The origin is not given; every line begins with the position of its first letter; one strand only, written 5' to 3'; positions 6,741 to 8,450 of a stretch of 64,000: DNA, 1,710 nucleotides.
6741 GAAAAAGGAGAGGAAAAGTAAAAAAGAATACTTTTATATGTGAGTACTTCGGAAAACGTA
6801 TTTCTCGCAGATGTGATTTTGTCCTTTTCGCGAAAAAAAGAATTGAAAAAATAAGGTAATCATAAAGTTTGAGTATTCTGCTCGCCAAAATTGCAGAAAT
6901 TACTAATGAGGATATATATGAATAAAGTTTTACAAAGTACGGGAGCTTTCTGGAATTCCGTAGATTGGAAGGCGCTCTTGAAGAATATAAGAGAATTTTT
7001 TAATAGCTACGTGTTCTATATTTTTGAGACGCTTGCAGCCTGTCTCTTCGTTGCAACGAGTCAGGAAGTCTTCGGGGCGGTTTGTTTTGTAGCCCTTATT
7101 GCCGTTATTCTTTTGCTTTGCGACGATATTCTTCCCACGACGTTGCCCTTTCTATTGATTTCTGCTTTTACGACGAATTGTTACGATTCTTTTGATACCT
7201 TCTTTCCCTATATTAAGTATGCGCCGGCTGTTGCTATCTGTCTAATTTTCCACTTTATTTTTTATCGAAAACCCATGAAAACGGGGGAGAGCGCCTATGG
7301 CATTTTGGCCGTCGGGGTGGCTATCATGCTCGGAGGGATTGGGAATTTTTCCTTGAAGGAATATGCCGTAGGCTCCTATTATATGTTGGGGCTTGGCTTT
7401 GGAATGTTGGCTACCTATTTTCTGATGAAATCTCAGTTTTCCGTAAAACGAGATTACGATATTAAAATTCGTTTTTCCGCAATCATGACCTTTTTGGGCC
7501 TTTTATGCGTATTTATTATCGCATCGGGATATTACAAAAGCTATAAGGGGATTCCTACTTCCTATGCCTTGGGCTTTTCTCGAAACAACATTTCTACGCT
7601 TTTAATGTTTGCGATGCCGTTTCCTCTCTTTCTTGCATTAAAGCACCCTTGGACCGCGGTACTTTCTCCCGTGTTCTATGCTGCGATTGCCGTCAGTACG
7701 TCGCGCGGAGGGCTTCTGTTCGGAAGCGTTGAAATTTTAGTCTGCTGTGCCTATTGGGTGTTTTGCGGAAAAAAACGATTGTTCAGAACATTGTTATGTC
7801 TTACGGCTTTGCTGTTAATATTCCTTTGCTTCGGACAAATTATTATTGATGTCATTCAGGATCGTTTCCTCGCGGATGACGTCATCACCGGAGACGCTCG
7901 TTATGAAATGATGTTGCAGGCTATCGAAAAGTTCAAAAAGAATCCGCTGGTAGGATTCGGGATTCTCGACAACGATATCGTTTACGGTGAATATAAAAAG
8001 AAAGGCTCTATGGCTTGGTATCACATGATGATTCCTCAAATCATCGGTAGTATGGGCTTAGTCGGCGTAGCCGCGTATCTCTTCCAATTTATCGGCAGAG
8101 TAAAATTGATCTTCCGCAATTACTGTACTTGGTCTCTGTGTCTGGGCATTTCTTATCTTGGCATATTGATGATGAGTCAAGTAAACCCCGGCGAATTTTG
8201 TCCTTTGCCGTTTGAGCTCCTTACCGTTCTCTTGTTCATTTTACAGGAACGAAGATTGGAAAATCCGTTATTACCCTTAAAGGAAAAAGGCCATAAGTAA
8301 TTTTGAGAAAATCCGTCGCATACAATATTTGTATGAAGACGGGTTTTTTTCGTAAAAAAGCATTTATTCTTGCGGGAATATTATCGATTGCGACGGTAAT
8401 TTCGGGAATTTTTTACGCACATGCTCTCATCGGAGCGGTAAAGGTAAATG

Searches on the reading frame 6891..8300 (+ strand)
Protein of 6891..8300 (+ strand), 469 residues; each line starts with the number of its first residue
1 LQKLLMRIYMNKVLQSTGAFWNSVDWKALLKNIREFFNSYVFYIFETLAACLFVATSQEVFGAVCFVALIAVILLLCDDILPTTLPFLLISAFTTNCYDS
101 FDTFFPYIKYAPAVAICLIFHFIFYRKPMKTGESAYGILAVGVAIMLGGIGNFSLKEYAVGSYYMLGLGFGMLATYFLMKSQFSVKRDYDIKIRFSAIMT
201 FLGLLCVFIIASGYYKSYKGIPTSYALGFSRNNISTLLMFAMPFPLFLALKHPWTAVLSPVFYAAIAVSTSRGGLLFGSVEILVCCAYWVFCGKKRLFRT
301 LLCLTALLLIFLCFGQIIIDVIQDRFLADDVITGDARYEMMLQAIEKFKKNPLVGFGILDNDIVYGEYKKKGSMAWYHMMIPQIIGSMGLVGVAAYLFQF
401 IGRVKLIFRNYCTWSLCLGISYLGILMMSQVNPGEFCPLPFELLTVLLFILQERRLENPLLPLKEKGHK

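Call 95: search_protein_families(library=pfam, proteins=[window:6891-8300:+], max_evalue=0.001)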
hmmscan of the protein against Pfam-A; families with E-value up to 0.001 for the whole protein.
window:6891-8300:+ (469 aa): 1 family
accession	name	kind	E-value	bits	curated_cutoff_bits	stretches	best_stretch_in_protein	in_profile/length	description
PF04932.20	Wzy_C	-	1.2e-10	41.8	31.7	1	264-397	8-149/149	O-Antigen ligase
